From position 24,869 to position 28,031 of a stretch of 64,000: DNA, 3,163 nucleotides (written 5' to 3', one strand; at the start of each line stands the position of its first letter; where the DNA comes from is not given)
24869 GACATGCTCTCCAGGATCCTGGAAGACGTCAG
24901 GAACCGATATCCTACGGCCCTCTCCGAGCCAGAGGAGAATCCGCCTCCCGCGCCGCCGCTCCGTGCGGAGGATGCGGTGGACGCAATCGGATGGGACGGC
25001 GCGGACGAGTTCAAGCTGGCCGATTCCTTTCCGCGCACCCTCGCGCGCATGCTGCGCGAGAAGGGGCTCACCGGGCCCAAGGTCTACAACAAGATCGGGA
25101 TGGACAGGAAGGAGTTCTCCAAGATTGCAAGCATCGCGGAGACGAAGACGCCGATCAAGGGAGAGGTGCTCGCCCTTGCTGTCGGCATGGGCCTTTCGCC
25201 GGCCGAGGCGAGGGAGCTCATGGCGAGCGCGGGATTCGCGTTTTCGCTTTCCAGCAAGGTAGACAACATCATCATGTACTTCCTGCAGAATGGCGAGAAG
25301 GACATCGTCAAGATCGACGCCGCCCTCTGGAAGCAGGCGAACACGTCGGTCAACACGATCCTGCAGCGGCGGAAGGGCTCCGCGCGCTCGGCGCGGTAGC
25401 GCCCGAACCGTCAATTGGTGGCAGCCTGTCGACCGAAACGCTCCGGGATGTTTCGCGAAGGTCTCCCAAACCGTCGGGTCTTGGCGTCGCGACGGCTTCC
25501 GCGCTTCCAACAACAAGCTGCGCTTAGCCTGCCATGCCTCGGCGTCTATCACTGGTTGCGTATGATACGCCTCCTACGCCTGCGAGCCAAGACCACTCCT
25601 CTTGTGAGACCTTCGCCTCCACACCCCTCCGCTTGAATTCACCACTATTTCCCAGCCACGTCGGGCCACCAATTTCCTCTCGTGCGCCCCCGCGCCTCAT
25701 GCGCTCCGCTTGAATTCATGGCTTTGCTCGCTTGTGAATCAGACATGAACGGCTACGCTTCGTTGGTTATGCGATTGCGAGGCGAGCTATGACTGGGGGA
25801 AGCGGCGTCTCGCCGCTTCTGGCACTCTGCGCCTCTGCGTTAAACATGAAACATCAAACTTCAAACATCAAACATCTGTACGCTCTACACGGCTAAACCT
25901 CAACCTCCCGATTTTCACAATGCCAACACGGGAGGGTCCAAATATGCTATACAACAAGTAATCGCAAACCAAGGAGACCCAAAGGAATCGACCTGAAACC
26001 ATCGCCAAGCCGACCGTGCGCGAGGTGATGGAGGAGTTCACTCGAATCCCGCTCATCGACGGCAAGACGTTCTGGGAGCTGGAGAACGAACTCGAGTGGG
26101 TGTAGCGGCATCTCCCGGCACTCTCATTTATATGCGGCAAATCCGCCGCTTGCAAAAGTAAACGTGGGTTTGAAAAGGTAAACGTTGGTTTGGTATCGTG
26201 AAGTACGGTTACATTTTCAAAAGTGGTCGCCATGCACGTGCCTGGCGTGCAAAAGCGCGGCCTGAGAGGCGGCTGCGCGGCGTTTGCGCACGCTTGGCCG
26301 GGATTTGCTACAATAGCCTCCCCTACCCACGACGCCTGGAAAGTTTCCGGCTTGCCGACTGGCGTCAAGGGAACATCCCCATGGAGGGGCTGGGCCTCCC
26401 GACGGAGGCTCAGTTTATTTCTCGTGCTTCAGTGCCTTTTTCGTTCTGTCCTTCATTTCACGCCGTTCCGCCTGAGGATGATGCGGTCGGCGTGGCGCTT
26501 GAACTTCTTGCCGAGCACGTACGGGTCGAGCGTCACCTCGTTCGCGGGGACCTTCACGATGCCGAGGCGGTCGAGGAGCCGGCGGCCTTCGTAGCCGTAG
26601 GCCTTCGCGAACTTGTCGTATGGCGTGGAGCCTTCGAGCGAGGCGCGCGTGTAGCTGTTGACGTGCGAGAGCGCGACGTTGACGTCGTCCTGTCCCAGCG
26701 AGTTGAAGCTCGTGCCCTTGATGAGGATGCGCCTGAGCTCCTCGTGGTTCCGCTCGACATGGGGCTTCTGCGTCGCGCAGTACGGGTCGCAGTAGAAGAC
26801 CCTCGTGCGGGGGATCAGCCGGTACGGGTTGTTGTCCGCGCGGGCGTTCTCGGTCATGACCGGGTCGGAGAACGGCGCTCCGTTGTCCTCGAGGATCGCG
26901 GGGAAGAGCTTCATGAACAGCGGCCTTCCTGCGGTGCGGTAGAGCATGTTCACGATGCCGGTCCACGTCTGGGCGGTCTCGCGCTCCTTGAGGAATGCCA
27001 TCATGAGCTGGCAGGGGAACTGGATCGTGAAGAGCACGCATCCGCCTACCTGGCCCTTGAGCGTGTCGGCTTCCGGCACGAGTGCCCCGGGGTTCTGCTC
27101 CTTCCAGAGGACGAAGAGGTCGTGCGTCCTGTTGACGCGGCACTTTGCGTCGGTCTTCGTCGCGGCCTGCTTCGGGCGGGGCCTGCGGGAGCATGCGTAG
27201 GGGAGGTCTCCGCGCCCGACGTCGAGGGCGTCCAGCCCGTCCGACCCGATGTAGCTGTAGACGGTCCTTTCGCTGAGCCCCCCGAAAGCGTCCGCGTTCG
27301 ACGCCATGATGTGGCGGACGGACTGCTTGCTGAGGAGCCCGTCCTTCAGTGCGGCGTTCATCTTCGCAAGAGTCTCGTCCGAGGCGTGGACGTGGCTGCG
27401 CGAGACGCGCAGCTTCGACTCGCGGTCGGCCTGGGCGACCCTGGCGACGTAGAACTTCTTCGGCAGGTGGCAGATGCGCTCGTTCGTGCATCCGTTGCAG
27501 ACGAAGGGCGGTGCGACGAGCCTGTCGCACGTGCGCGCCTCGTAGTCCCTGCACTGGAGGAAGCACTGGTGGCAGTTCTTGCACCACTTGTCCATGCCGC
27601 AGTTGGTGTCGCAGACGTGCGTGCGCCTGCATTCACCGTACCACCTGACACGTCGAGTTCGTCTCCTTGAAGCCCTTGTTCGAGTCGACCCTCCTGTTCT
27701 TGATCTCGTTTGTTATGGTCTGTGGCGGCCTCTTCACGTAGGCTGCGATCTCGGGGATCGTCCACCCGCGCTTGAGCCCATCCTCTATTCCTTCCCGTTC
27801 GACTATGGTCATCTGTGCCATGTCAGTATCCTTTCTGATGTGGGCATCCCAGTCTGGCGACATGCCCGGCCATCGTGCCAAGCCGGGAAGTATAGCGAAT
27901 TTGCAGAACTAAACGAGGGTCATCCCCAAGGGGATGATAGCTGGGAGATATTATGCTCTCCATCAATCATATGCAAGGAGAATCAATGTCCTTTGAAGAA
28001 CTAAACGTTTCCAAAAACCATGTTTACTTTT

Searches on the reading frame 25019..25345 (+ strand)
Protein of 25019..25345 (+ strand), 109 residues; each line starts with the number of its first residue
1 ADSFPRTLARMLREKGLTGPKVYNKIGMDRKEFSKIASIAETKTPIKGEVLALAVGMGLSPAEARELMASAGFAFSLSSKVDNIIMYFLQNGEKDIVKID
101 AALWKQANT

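Call 86: search_solved_structures(query=A3, max_evalue=1, show_alignments=2)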
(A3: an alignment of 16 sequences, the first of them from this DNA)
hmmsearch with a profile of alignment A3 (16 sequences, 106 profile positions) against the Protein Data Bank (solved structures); distinct sequences matched with E-value up to 1: 4.
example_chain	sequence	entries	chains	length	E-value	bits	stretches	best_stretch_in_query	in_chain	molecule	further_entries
8bny_A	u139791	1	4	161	0.052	16.9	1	7-69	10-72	Immunity repressor protein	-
3op9_A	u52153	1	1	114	0.13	15.6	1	2-64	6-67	Pli0006 protein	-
6kl9_B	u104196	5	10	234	0.22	14.9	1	32-79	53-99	AcrVA4 | AcrVA1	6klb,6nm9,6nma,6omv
6p7m_C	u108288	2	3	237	0.22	14.9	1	32-79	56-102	anti-CRISPR VA4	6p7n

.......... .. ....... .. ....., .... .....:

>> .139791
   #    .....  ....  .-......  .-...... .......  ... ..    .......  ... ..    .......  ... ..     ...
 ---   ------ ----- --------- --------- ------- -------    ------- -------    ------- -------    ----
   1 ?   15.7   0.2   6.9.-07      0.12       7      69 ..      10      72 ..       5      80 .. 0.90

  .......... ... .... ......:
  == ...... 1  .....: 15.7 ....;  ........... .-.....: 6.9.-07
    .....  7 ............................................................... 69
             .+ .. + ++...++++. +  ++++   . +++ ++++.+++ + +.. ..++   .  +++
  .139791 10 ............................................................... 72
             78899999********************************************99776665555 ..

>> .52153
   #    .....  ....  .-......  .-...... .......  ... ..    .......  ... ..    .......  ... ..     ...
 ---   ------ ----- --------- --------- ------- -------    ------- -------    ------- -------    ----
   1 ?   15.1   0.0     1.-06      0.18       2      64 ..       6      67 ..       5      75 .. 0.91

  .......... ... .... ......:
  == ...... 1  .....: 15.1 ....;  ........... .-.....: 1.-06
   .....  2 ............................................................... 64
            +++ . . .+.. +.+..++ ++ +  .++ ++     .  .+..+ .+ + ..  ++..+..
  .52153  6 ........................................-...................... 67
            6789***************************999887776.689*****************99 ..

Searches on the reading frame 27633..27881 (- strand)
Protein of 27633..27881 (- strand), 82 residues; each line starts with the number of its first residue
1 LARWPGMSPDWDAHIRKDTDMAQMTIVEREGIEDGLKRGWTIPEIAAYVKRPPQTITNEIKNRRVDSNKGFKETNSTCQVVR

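Call 11: search_protein_families(library=pfam, proteins=[window:27633-27881:-], max_evalue=0.01)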
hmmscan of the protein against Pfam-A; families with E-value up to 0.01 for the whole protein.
window:27633-27881:- (82 aa): 2 families
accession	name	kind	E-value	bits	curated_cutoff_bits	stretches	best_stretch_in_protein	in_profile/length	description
PF13936.12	HTH_38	-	1.4e-09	38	27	1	23-61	4-42/44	Helix-turn-helix domain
PF13384.12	HTH_23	-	0.0036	17.5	24.6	1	37-62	15-40/50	Homeodomain-like domain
